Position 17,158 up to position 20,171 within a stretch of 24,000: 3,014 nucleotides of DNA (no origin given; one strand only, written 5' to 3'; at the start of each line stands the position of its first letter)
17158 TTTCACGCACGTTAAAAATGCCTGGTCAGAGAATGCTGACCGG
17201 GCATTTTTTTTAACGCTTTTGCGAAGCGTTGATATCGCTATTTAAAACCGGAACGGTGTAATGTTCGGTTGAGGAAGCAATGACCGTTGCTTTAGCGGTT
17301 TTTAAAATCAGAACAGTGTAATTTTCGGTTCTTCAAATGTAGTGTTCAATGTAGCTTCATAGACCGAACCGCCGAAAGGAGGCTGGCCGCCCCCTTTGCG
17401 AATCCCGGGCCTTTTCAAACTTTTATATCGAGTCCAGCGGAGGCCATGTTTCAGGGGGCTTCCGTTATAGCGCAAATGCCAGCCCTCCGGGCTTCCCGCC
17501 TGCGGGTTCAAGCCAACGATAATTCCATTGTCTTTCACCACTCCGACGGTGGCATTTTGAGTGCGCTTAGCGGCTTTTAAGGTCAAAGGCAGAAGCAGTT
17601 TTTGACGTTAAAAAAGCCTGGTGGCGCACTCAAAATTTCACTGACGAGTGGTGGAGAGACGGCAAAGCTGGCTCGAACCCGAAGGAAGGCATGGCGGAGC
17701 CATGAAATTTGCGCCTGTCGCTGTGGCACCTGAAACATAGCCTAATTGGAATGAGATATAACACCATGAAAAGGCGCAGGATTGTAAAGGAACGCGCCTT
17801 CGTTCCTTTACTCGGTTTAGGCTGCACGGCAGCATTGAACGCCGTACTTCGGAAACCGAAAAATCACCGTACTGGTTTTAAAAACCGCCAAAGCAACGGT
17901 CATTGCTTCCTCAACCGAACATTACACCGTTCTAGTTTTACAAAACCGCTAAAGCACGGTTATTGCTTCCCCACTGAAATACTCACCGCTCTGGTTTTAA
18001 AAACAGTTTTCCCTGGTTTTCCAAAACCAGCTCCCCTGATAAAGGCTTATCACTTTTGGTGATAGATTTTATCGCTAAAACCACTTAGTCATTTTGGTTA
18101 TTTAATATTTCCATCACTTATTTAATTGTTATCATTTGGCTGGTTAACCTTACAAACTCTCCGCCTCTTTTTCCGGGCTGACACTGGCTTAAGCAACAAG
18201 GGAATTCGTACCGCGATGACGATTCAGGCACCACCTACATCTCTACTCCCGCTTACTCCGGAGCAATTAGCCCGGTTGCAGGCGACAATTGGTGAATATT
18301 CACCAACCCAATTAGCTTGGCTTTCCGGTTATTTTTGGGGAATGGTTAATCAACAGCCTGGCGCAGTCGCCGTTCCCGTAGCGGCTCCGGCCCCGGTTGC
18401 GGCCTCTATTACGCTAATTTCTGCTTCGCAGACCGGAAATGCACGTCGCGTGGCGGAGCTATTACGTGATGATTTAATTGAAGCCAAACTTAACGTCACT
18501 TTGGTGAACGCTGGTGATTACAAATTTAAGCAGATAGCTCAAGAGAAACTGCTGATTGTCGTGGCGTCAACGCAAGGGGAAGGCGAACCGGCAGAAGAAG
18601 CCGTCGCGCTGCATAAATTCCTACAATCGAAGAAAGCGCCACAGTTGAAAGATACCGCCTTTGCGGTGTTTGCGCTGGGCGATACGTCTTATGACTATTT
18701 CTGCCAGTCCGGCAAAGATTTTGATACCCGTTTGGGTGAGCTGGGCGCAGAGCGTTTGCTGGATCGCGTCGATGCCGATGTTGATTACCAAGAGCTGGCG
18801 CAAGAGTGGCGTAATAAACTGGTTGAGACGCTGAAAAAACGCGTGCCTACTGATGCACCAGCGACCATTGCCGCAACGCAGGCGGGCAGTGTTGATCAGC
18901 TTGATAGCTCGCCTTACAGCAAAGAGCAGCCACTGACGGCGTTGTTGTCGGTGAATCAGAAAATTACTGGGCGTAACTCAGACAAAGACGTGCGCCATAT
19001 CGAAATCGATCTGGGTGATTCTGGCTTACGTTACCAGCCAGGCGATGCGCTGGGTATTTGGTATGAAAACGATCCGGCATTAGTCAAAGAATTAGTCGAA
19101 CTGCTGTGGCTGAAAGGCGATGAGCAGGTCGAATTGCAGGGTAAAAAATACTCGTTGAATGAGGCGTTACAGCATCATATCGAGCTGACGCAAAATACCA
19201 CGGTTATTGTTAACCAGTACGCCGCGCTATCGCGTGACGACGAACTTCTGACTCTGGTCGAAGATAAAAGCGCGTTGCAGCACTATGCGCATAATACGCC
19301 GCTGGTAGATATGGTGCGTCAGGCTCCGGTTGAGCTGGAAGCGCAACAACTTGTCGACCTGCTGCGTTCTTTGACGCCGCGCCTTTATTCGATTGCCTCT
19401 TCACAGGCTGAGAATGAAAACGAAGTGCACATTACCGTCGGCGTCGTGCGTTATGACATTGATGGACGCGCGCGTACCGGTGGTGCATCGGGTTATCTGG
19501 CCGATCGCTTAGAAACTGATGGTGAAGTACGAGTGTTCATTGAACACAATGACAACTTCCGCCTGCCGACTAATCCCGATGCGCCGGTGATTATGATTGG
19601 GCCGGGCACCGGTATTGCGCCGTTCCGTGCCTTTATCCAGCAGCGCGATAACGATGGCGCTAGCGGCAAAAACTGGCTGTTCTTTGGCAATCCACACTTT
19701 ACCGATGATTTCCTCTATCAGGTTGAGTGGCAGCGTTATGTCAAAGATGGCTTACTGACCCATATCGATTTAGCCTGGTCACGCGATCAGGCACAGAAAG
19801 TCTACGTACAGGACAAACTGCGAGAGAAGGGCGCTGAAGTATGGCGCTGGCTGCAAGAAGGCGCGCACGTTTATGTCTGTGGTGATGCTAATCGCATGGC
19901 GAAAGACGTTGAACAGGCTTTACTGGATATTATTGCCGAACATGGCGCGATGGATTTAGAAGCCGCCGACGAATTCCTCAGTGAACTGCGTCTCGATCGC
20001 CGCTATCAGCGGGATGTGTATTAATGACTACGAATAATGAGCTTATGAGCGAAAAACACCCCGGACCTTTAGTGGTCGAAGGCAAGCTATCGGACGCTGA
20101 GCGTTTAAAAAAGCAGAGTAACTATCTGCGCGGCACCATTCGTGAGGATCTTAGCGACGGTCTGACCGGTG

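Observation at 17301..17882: Large imperfect palindrome at the tktA|cysJ junction whose diverged arms keep local hairpins by compensatory substitution (candidate paired structured RNAs or ssDNA-hairpin element)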

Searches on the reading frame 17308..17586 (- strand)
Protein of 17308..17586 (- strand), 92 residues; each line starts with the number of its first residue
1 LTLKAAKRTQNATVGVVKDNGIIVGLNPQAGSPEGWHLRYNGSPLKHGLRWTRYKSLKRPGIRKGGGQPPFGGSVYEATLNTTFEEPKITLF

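Call 11: search_protein_families(library=pfam, proteins=[window:17308-17586:-], max_evalue=1)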
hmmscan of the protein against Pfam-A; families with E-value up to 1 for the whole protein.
window:17308-17586:- (92 aa): 0 families

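Call 13: find_encoding_contigs(protein=window:17308-17586:-, flank=3000, max_places=10)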
Protein window:17308-17586:- (92 aa): no gene with exactly this product is on record in the collection.

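Call 42: find_homologous_proteins(query=window:17308-17586:-, max_evalue=10)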
Query window:17308-17586:- (92 aa): 7 proteins with E <= 10 among 13 candidates.
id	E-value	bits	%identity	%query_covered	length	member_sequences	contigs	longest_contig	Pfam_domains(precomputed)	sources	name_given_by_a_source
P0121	5.7e-18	83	82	53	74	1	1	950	-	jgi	-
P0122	1.0e-16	79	53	100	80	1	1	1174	-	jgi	-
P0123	1.3e-13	69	83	46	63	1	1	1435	-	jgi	-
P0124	1.4e-13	69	83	46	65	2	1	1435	-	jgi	-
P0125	4.9e-13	67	81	47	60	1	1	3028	-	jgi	-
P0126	6.6e-13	66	84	47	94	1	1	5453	-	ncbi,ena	-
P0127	1.4e-10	59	49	83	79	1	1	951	-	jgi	-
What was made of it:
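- Seven database 'proteins' match it (call 42).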

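Call 44: find_encoding_contigs(protein=P0126, flank=6000, max_places=10)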
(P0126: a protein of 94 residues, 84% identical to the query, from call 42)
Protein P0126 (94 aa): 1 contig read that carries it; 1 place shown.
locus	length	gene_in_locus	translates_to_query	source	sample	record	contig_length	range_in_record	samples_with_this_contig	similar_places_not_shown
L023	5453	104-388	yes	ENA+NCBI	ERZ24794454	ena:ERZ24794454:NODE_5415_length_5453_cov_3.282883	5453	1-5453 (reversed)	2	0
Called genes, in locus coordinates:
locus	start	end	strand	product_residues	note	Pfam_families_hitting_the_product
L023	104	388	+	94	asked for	-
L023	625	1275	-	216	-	PF00484:Pro_CA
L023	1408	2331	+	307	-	PF00005:ABC_tran, PF13304:AAA_21 (weak)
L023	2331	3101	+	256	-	PF01061:ABC2_membrane, PF12698:ABC2_membrane_3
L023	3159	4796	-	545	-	PF00370:FGGY_N, PF02782:FGGY_C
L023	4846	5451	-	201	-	?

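Call 45: find_encoding_contigs(protein=P0127, flank=6000, max_places=10)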
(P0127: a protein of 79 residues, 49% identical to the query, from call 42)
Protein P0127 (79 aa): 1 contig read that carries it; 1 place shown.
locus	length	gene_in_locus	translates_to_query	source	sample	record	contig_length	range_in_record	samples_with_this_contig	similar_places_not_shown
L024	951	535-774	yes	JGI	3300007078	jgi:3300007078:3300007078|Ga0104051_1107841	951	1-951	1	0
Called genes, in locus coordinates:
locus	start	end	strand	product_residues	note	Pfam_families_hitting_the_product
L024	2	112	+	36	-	?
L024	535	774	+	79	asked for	-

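Call 46: find_encoding_contigs(protein=P0122, flank=6000, max_places=10)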
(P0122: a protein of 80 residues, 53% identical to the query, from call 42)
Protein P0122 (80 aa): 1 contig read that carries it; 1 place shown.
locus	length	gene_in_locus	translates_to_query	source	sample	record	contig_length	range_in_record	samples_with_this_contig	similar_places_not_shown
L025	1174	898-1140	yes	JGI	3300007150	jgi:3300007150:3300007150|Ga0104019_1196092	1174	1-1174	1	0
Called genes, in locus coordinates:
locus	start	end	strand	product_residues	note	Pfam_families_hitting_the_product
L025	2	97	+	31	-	?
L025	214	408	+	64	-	-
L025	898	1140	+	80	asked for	-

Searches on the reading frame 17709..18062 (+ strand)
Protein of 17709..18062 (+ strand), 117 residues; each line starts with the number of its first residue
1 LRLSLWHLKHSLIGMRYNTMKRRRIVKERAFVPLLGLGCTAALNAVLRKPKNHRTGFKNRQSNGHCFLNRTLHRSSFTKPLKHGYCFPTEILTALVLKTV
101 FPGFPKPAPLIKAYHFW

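Call 11: search_protein_families(library=pfam, proteins=[window:17709-18062:+], max_evalue=1)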
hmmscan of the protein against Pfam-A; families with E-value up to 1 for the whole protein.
window:17709-18062:+ (117 aa): 2 families
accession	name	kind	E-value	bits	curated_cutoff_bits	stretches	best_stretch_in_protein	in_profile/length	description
PF17756.7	RET_CLD1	-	0.1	13.4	26.4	1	46-90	46-89/124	RET Cadherin like domain 1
PF18349.7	PAZ_4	-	0.2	12.1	25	0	64-94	61-91/93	PAZ domain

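Call 92: find_homologous_proteins(query=window:17709-18062:+, max_evalue=10)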
Query window:17709-18062:+ (117 aa): 1 proteins with E <= 10 among 2 candidates.
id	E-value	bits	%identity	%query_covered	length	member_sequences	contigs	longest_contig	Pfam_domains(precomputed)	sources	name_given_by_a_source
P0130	4.8e-7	48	47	63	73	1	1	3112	-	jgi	-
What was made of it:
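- Tried and rejected: A second ORF search with the 117-aa right-arm frame returned only the L005 ORF (call 92).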

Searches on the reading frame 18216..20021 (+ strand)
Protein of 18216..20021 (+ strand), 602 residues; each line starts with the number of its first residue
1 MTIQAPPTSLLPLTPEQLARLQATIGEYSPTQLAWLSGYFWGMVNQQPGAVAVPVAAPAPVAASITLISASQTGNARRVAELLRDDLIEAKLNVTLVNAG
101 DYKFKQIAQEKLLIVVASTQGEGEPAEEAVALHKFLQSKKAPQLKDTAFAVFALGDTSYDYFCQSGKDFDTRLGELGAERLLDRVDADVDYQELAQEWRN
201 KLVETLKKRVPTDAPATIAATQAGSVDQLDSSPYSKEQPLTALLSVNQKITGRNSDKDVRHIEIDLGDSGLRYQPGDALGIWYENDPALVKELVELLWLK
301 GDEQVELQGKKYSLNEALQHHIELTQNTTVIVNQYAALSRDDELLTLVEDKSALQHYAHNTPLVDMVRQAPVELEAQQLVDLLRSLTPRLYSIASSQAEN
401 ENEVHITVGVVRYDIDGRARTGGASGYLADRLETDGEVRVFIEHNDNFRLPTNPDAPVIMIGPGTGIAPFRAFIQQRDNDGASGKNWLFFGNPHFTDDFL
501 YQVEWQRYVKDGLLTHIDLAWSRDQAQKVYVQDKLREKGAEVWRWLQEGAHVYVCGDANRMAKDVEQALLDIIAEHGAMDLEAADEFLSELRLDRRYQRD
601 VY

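Call 24: find_homologous_proteins(query=window:18216-20021:+, max_evalue=1e-100)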
Query window:18216-20021:+ (602 aa): 7997 proteins with E <= 1e-100 among 8000 candidates; the best 120 are listed.
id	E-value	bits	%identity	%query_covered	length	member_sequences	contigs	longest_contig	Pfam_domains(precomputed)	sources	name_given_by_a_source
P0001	0.0e+0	1353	100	100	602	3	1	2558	PF00175.27,PF00667.27,PF00258.31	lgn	-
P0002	0.0e+0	1323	96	100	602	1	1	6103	PF00175.27,PF00667.27,PF00258.31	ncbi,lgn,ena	-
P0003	0.0e+0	1320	96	100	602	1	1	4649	PF00175.27,PF00667.27,PF00258.31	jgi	-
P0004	0.0e+0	1313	96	100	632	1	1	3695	PF00175.27,PF00667.27,PF00258.31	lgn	-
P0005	0.0e+0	1311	97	100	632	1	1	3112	PF00175.27,PF00667.27,PF00258.31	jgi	-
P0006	0.0e+0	1163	84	100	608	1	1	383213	PF00175.27,PF00667.27,PF00258.31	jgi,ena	-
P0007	0.0e+0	1160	84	100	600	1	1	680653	PF00175.27,PF00667.27,PF00258.31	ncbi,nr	ncbi:sulfite reductase [NADPH] flavoprotein, alpha-component [Ewingella americana]|nr:sulfite reduct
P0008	0.0e+0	1159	84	100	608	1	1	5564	PF00175.27,PF00667.27,PF00258.31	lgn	-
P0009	0.0e+0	1159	84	100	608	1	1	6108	PF00175.27,PF00667.27,PF00258.31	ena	-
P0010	0.0e+0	1157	84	100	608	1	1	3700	PF00175.27,PF00667.27,PF00258.31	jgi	-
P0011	0.0e+0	1157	84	100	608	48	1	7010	PF00175.27,PF00667.27,PF00258.31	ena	-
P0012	0.0e+0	1154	83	100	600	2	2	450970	PF00175.27,PF00667.27,PF00258.31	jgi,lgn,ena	-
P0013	0.0e+0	1153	84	100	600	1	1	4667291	PF00175.27,PF00667.27,PF00258.31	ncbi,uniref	ncbi:NADPH-dependent assimilatory sulfite reductase flavoprotein subunit [Rahnella inusitata]|uniref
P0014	0.0e+0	1153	84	100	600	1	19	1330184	PF00175.27,PF00667.27,PF00258.31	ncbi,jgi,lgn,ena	ncbi:MAG: NADPH-dependent assimilatory sulfite reductase flavoprotein subunit [Rahnella inusitata]|j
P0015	0.0e+0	1153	84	100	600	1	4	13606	PF00175.27,PF00667.27,PF00258.31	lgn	-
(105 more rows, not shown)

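Call 25: find_encoding_contigs(protein=P0002, flank=6000, max_places=5)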
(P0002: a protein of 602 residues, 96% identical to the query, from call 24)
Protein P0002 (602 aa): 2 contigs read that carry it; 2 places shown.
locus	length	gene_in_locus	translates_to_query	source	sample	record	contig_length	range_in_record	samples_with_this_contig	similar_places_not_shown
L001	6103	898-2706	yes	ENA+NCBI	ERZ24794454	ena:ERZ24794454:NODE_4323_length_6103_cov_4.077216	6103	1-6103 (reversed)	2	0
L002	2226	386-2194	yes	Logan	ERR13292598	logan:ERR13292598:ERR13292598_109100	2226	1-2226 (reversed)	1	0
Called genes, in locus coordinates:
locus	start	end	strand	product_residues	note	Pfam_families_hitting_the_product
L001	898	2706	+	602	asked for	PF00258:Flavodoxin_1, PF00667:FAD_binding_1, PF00175:NAD_binding_1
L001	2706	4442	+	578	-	PF03460:NIR_SIR_ferr, PF01077:NIR_SIR, PF03460:NIR_SIR_ferr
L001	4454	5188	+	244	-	PF01507:PAPS_reduct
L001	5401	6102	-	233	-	?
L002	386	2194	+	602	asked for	PF00258:Flavodoxin_1, PF00667:FAD_binding_1, PF00175:NAD_binding_1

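Call 26: find_encoding_contigs(protein=P0003, flank=6000, max_places=5)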
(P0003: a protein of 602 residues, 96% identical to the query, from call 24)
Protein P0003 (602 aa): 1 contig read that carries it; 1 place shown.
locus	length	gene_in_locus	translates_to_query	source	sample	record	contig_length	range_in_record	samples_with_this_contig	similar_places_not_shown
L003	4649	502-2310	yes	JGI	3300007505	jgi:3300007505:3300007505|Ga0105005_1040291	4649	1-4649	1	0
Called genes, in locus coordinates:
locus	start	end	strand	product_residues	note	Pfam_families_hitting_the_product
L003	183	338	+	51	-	-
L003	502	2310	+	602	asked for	PF00258:Flavodoxin_1, PF00667:FAD_binding_1, PF00175:NAD_binding_1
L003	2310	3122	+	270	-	-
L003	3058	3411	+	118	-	-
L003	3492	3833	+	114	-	-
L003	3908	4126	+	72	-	-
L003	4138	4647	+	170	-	?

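Call 27: find_encoding_contigs(protein=P0004, flank=6000, max_places=5)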
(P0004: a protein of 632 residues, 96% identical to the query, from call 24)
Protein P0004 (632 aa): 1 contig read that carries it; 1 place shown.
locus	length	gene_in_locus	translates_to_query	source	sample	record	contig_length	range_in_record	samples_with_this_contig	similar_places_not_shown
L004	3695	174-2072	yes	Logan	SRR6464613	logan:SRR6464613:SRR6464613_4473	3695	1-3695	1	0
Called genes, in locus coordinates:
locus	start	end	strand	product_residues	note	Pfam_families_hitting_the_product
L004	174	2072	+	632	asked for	PF00258:Flavodoxin_1, PF00667:FAD_binding_1, PF00175:NAD_binding_1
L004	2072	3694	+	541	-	?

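Call 28: find_encoding_contigs(protein=P0005, flank=6000, max_places=5)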
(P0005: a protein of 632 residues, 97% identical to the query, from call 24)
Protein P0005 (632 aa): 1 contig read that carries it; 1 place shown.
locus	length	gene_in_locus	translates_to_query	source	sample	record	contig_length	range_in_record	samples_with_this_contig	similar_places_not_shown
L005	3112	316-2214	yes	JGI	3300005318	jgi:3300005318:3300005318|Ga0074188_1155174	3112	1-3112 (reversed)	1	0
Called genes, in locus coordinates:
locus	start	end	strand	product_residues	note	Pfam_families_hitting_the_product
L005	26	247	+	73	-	-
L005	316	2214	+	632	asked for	PF00258:Flavodoxin_1, PF00667:FAD_binding_1, PF00175:NAD_binding_1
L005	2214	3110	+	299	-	?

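Call 35: find_encoding_contigs(protein=P0007, flank=5000, max_places=2)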
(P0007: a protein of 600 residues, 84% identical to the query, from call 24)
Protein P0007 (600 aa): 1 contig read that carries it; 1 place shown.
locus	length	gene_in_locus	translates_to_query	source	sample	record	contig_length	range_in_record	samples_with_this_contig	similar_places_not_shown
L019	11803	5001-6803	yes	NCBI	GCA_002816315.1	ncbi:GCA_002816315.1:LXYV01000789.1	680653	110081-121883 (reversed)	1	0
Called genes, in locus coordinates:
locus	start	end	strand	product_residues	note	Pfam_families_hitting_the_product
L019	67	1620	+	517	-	PF02378:PTS_EIIC, PF00367:PTS_EIIB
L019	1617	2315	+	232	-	PF04131:NanE, PF01207:Dus (faint)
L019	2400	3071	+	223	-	PF04055:Radical_SAM (weak)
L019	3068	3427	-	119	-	PF01242:PTPS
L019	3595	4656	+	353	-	-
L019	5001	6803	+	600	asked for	PF00258:Flavodoxin_1, PF00667:FAD_binding_1, PF00175:NAD_binding_1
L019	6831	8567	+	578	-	PF03460:NIR_SIR_ferr, PF01077:NIR_SIR, PF03460:NIR_SIR_ferr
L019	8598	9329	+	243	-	PF01507:PAPS_reduct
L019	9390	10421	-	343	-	PF04389:Peptidase_M28, PF05343:Peptidase_M42 (faint)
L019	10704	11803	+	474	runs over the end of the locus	PF13241:NAD_binding_7, PF14824:Sirohm_synth_M (weak), PF10414:CysG_dimeriser, PF00590:TP_methylase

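Call 36: find_encoding_contigs(protein=P0013, flank=5000, max_places=2)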
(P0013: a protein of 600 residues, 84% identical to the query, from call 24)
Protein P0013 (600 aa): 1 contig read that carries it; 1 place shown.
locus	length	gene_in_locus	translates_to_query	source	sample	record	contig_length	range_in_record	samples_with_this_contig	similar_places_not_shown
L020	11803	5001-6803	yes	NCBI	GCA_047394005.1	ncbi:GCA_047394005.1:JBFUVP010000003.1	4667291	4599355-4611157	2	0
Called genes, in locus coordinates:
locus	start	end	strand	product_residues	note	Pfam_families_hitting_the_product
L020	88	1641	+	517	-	PF02378:PTS_EIIC, PF00367:PTS_EIIB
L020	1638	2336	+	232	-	PF00478:IMPDH (weak), PF04131:NanE, PF01207:Dus (weak)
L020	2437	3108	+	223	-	PF13353:Fer4_12 (faint), PF04055:Radical_SAM (weak)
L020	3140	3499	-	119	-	PF01242:PTPS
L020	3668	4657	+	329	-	-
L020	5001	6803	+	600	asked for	PF00258:Flavodoxin_1, PF00667:FAD_binding_1, PF00175:NAD_binding_1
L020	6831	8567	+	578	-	PF03460:NIR_SIR_ferr, PF01077:NIR_SIR, PF03460:NIR_SIR_ferr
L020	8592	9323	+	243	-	PF01507:PAPS_reduct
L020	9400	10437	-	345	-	PF04389:Peptidase_M28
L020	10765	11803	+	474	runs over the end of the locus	PF13241:NAD_binding_7, PF14824:Sirohm_synth_M (weak), PF10414:CysG_dimeriser, PF00590:TP_methylase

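Call 37: find_encoding_contigs(protein=P0006, flank=5000, max_places=2)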
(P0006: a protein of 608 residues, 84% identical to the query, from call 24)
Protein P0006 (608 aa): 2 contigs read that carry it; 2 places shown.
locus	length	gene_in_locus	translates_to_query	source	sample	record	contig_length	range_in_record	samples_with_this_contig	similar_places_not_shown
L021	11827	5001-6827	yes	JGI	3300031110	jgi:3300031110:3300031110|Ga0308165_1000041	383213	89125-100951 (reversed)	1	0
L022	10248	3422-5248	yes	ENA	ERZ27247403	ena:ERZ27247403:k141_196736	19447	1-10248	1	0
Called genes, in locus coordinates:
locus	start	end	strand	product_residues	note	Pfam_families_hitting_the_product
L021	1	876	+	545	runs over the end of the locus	PF06418:CTP_synth_N, PF00117:GATase, PF07722:Peptidase_C26 (faint)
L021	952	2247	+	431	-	PF03952:Enolase_N, PF00113:Enolase_C, PF13378:MR_MLE_C (faint)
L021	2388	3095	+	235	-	PF04055:Radical_SAM (weak)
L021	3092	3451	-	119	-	PF01242:PTPS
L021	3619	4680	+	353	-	-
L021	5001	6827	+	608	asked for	PF00258:Flavodoxin_1, PF00667:FAD_binding_1, PF00175:NAD_binding_1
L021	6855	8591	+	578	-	PF03460:NIR_SIR_ferr, PF01077:NIR_SIR, PF03460:NIR_SIR_ferr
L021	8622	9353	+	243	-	PF01507:PAPS_reduct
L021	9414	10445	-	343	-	PF04389:Peptidase_M28, PF05343:Peptidase_M42 (faint)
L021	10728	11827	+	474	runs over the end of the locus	PF13241:NAD_binding_7, PF14824:Sirohm_synth_M (weak), PF10414:CysG_dimeriser, PF00590:TP_methylase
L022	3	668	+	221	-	?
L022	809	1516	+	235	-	PF04055:Radical_SAM (weak)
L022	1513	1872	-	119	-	PF01242:PTPS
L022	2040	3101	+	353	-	-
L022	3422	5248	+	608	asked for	PF00258:Flavodoxin_1, PF00667:FAD_binding_1, PF00175:NAD_binding_1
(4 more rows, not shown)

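Call 58: list_cluster_members(proteins=[P0001, P0002, P0126])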
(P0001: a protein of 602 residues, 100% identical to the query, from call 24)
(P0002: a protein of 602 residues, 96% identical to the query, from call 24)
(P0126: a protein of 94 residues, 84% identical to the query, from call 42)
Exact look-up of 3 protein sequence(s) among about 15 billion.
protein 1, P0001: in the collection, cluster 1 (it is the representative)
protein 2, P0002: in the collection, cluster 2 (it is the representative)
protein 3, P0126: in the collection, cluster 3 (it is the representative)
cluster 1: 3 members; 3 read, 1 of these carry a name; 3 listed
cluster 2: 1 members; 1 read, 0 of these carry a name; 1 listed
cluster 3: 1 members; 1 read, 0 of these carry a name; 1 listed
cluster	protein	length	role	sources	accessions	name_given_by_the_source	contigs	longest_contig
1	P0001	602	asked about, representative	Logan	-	-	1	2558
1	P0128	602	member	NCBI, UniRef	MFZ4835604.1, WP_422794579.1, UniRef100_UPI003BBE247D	NADPH-dependent assimilatory sulfite reductase flavoprotein subunit [Rouxiella sp. Mn2063] | NADPH-dependent assimilatory sulfite reductase flavoprotein subunit n=1 Tax=Rouxiella sp. ...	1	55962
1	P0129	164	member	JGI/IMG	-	-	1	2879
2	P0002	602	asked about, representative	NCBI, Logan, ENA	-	-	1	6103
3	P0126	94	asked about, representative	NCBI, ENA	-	-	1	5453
